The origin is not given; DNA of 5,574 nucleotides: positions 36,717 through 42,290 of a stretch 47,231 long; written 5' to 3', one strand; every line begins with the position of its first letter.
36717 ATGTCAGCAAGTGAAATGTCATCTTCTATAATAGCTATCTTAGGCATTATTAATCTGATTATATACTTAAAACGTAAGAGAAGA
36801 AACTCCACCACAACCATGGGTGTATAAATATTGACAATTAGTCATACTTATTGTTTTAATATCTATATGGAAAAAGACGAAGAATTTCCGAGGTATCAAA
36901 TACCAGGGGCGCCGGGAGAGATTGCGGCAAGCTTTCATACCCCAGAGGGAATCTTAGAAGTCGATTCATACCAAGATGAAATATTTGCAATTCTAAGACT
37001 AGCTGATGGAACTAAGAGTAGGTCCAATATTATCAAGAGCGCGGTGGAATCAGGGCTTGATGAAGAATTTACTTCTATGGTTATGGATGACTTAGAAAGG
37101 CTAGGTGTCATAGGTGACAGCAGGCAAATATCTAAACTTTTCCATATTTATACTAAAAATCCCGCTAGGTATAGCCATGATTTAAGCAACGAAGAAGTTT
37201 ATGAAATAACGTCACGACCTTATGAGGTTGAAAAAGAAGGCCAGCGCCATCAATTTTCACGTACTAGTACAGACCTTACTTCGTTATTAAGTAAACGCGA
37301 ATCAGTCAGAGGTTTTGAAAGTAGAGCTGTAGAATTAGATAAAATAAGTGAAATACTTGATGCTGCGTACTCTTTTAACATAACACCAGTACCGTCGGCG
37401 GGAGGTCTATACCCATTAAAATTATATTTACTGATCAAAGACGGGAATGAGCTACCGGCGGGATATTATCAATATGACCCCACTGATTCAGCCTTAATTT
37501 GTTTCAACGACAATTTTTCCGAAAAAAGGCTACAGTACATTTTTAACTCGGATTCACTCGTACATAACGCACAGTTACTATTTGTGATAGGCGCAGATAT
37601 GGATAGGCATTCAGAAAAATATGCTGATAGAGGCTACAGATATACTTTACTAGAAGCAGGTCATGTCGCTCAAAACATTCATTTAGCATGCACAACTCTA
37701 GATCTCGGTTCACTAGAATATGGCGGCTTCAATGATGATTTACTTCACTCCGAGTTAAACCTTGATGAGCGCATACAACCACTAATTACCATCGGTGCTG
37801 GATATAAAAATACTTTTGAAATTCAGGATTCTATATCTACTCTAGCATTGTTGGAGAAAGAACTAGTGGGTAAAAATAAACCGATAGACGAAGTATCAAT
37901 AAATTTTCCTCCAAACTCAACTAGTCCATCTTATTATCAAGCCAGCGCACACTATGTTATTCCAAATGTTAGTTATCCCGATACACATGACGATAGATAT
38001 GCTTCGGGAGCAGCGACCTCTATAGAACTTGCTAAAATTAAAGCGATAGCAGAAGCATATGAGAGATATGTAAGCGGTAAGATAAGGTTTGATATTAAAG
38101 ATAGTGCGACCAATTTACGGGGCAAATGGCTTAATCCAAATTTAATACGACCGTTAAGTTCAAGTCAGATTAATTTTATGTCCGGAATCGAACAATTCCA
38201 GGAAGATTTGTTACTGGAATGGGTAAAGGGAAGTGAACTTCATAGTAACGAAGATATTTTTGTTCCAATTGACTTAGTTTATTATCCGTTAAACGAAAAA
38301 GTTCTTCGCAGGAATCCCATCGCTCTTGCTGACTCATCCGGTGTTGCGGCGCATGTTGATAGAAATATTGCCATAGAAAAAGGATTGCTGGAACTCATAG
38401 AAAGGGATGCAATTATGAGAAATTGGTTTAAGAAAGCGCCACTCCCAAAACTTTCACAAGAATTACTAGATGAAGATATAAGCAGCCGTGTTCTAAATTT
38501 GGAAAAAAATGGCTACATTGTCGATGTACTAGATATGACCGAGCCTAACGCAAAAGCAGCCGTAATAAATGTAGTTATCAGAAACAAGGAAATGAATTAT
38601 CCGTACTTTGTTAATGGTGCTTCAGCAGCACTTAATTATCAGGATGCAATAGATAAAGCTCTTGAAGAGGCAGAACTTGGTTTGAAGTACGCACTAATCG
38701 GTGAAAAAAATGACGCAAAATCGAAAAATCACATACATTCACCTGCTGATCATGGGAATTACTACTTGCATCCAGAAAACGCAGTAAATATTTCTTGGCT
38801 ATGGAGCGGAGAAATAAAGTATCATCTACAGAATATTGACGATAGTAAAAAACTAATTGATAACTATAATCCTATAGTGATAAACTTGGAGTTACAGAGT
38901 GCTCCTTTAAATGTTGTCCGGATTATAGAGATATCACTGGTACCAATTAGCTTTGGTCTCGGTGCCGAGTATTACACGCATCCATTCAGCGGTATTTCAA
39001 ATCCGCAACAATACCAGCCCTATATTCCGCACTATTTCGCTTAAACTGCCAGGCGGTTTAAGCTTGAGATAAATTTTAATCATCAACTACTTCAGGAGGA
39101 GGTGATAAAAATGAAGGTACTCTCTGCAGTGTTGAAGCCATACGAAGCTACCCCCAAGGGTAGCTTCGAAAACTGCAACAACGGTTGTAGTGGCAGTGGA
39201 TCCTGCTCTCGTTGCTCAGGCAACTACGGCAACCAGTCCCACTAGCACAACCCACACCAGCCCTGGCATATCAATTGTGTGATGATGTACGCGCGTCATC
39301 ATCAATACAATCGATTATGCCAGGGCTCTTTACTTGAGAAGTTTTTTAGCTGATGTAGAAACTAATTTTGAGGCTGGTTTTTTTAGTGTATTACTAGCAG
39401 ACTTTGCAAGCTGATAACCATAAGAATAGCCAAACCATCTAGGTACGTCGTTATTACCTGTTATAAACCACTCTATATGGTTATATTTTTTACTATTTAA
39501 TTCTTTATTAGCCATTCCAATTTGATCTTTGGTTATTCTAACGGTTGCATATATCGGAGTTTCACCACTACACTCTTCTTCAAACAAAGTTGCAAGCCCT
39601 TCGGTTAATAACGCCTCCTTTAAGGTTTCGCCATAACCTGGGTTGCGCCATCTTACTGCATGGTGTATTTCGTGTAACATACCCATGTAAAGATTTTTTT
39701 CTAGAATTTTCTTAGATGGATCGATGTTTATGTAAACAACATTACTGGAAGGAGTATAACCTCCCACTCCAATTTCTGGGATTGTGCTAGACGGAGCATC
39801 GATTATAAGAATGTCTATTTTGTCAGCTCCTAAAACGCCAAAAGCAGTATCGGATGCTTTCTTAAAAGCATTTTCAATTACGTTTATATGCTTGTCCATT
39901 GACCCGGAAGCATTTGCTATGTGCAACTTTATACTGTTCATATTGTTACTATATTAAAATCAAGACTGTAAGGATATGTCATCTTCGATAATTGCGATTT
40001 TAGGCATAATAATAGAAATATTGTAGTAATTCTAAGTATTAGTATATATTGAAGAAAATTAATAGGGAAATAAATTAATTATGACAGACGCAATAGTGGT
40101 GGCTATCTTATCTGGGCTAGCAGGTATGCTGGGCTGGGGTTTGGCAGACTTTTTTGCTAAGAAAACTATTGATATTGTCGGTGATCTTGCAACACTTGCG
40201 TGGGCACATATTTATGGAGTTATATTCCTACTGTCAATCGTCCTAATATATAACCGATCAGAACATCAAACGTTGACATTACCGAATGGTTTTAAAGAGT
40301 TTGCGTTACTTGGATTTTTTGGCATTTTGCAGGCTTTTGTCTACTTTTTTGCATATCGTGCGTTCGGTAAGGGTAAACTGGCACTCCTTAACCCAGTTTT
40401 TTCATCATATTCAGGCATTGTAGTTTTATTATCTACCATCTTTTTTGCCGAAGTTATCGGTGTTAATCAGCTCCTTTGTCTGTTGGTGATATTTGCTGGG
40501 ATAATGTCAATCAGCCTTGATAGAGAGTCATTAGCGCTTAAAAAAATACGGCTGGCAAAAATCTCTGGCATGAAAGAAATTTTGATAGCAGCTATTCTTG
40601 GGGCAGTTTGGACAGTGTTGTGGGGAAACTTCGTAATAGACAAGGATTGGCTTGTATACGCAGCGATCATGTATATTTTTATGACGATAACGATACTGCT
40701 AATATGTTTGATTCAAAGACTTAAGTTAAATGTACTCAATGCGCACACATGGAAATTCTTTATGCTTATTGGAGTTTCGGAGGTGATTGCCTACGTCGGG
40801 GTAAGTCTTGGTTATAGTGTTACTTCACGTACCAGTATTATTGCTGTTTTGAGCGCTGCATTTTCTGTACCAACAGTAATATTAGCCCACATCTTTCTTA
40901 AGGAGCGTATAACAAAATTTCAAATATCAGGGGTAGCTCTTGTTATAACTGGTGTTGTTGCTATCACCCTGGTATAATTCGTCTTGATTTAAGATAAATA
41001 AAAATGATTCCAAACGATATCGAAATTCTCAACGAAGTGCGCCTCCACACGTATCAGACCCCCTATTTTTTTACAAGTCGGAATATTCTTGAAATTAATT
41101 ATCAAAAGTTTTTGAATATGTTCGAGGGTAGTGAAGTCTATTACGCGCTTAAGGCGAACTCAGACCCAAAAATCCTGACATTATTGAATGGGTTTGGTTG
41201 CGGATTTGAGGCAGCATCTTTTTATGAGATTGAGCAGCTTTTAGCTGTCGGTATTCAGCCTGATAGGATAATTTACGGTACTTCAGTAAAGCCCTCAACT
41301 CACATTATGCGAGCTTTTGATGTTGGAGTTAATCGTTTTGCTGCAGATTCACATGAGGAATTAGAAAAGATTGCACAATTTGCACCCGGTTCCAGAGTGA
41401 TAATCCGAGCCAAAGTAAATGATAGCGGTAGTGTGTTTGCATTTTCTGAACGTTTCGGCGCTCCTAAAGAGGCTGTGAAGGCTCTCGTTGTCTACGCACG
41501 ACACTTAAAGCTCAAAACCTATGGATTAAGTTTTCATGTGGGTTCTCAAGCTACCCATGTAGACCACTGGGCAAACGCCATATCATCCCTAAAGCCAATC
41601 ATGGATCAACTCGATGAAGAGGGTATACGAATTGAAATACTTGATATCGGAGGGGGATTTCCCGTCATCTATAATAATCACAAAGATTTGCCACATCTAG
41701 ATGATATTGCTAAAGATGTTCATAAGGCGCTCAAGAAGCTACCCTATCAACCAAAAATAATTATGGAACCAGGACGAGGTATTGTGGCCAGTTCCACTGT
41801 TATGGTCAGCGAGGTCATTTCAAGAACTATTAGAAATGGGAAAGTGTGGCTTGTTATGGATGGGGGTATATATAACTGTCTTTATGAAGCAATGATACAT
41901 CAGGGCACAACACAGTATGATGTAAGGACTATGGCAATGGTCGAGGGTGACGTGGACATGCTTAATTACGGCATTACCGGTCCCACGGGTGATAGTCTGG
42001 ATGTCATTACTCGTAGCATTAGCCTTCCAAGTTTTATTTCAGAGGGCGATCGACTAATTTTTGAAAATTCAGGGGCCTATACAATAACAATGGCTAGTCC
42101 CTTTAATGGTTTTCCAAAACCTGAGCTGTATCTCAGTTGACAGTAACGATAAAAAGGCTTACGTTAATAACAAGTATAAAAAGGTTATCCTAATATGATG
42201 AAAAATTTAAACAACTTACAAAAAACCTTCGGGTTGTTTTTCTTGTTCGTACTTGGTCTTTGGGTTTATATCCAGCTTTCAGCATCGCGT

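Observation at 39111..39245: Unannotated 44-aa precursor peptide with a microcin B17-like Gly/Ser/Cys/Asn core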

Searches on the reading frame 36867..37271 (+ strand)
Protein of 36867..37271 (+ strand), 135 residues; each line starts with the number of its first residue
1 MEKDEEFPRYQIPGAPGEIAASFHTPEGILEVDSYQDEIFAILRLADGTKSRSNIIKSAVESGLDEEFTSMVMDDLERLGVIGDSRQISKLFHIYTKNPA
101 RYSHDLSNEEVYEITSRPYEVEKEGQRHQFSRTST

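Call 26: search_protein_families(library=pfam, proteins=[window:36867-37271:+], max_evalue=10)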
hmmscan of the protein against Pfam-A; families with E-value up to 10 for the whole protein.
window:36867-37271:+ (135 aa): 1 family
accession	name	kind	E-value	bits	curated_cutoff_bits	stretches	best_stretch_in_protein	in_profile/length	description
PF16221.11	HTH_47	-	0.17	11.9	27.1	1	34-82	31-76/78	winged helix-turn-helix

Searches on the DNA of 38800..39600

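Call 87: search_rna_families(source=window, start=38800, end=39600, threshold=evalue, max_evalue=1)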
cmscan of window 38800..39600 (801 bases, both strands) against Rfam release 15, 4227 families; matches with E-value up to 1: 1.
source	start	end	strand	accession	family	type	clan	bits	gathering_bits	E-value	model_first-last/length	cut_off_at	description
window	39257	39329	-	RF00687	mir-136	Gene; miRNA;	-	24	64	0.04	1-82/82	no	mir-136 microRNA precursor family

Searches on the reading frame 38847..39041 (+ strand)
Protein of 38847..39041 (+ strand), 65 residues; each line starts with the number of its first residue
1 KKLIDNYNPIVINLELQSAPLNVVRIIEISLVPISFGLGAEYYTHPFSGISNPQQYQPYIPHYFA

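Call 79: search_solved_structures(query=window:38847-39041:+, max_evalue=10, show_alignments=4)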
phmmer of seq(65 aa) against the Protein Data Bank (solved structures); distinct sequences matched with E-value up to 10: 2.
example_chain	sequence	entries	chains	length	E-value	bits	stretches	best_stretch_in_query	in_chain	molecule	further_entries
6lu8_3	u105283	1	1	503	1.7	12.6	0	18-60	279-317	60S ribosomal export protein NMD3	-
6lqm_3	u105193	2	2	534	2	12.4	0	18-60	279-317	60S ribosomal export protein NMD3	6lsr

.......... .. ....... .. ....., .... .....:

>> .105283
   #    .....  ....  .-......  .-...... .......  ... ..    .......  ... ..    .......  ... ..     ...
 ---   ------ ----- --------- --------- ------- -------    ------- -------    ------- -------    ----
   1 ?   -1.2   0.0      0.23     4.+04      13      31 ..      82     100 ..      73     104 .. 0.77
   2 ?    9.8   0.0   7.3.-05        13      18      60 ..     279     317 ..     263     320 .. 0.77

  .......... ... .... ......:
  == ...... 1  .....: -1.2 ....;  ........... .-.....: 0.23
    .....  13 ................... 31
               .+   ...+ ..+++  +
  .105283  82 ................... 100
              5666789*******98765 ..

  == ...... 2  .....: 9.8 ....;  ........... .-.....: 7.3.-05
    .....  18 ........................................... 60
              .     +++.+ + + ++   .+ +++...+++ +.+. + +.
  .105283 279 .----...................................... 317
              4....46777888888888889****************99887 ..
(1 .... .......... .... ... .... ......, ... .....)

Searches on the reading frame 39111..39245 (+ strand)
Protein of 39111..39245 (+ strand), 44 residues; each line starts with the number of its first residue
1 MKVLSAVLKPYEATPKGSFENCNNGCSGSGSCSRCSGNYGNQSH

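Call 5: search_protein_families(library=pfam, proteins=[window:39111-39245:+], max_evalue=0.01)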
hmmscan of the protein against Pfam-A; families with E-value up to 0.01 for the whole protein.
window:39111-39245:+ (44 aa): 0 families

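Call 6: search_protein_families(library=ncbifam, proteins=[window:39111-39245:+], max_evalue=0.1)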
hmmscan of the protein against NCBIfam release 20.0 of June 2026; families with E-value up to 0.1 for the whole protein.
window:39111-39245:+ (44 aa): 0 families

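Call 11: find_homologous_proteins(query=window:39111-39242:+, max_evalue=10)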
Query seq(44 aa): no candidate shares three 5-residue words with the query. No homologue found.

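Call 41: search_solved_structures(query=window:39111-39242:+, max_evalue=10, show_alignments=3)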
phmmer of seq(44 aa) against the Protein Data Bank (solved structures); distinct sequences matched with E-value up to 10: 0.

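Call 60: list_cluster_members(proteins=[window:39111-39242:+, window:39102-39242:+, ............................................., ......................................, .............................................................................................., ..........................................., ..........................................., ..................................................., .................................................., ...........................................])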
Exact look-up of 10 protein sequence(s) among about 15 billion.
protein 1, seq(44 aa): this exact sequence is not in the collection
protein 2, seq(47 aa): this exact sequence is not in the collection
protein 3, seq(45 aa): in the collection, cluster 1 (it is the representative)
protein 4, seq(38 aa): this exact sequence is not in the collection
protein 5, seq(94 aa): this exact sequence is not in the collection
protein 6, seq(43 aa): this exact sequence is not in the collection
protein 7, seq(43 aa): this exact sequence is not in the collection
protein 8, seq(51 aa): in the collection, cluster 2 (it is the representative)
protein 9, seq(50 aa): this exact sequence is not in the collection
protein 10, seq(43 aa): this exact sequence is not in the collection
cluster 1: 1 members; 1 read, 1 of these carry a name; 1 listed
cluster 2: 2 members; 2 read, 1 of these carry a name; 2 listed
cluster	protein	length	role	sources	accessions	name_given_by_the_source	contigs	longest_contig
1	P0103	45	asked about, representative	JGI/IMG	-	hypothetical protein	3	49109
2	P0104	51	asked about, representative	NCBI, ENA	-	-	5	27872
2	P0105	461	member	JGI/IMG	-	epoxyqueuosine reductase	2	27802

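Call 62: search_protein_families(library=padloc, proteins=[window:39111-39245:+], max_evalue=0.01)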
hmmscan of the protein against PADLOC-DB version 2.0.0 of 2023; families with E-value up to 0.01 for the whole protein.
window:39111-39245:+ (44 aa): 0 families

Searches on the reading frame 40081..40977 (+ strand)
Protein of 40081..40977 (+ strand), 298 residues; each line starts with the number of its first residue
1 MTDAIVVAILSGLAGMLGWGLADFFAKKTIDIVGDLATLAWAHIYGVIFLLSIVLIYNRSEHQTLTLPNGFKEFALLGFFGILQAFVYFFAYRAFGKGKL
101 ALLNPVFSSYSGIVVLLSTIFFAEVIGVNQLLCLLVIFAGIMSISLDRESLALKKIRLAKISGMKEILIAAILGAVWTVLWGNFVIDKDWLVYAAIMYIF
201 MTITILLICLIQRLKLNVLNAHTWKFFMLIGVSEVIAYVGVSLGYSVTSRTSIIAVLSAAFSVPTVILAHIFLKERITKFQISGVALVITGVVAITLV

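Call 5: search_protein_families(library=pfam, proteins=[window:40081-40977:+], max_evalue=0.01)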
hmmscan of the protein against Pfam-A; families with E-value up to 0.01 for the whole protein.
window:40081-40977:+ (298 aa): 1 family
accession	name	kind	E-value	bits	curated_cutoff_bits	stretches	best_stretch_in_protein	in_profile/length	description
PF00892.27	EamA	-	6.7e-22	78.7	28.2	2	8-145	3-134/135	EamA-like transporter family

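Call 6: search_protein_families(library=ncbifam, proteins=[window:40081-40977:+], max_evalue=0.1)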
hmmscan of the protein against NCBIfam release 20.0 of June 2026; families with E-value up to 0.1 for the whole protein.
window:40081-40977:+ (298 aa): 2 families
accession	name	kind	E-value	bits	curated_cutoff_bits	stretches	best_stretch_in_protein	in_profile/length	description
TIGR03340.1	phn_DUF6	hypoth_equivalog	3.9e-06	26.7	288.15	1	37-295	28-281/281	phosphonate utilization associated putative membrane protein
NF051481.1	EbrA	exception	0.021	15.2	160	1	196-296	3-103/104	SMR family multidrug efflux transporter EbrA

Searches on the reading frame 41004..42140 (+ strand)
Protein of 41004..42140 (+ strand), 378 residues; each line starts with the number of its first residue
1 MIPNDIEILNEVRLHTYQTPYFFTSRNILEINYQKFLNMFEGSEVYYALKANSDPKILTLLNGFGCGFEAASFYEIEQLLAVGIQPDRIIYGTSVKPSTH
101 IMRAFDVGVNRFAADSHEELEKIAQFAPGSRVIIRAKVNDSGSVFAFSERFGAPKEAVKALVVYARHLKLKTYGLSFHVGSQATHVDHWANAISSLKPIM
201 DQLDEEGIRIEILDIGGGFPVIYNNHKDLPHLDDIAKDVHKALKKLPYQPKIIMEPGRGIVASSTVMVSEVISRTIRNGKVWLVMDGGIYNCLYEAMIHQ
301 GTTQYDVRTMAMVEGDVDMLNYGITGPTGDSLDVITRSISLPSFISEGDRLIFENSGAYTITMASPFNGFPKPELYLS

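Call 5: search_protein_families(library=pfam, proteins=[window:41004-42140:+], max_evalue=0.01)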
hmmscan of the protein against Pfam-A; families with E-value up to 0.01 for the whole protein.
window:41004-42140:+ (378 aa): 2 families
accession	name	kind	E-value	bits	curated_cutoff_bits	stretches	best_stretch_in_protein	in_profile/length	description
PF02784.22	Orn_Arg_deC_N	-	4.3e-57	193.8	23.4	1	32-262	7-247/247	Pyridoxal-dependent decarboxylase, pyridoxal binding domain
PF00278.28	Orn_DAP_Arg_deC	-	7.6e-13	49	23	1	224-357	5-95/95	Pyridoxal-dependent decarboxylase, C-terminal sheet domain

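Call 6: search_protein_families(library=ncbifam, proteins=[window:41004-42140:+], max_evalue=0.1)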
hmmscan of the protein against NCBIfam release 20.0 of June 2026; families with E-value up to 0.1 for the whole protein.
window:41004-42140:+ (378 aa): 10 families
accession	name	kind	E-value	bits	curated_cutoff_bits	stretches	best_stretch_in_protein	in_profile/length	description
TIGR01048.1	lysA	equivalog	3.6e-62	210.2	297.9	1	15-374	21-391/417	diaminopimelate decarboxylase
NF006515.0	PRK08961.1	equivalog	4.8e-41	140.6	802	1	19-369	503-850/861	bifunctional aspartate kinase/diaminopimelate decarboxylase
TIGR03099.1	dCO2ase_PEP1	hypoth_equivalog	1.5e-36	126.4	478.45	1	9-370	15-388/398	pyridoxal-dependent decarboxylase, exosortase A system-associated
NF052544.1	OrLyDeCDokD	equivalog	1.1e-25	90.2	700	1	16-369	39-428/461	ornithine/lysine decarboxylase DokD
NF003763.0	PRK05354.1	equivalog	4.6e-13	48.6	369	1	175-275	249-360/636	biosynthetic arginine decarboxylase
TIGR01273.1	speA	equivalog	2.3e-11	42.9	624.1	1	174-276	240-353/624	arginine decarboxylase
TIGR01047.1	nspC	equivalog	4.4e-10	38.6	409.05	1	173-377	160-358/380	carboxynorspermidine decarboxylase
NF041039.1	FslC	exception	1.3e-09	37.4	500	1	15-367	24-393/418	rhizoferrin biosystnesis N-citrylornithine decarboxylase FslC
NF006704.0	PRK09250.1-1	equivalog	0.033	13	277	1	94-184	63-148/308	class I fructose-bisphosphate aldolase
NF006300.0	PRK08487.1-3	equivalog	0.071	12.7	607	0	22-59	68-105/327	DNA polymerase III subunit delta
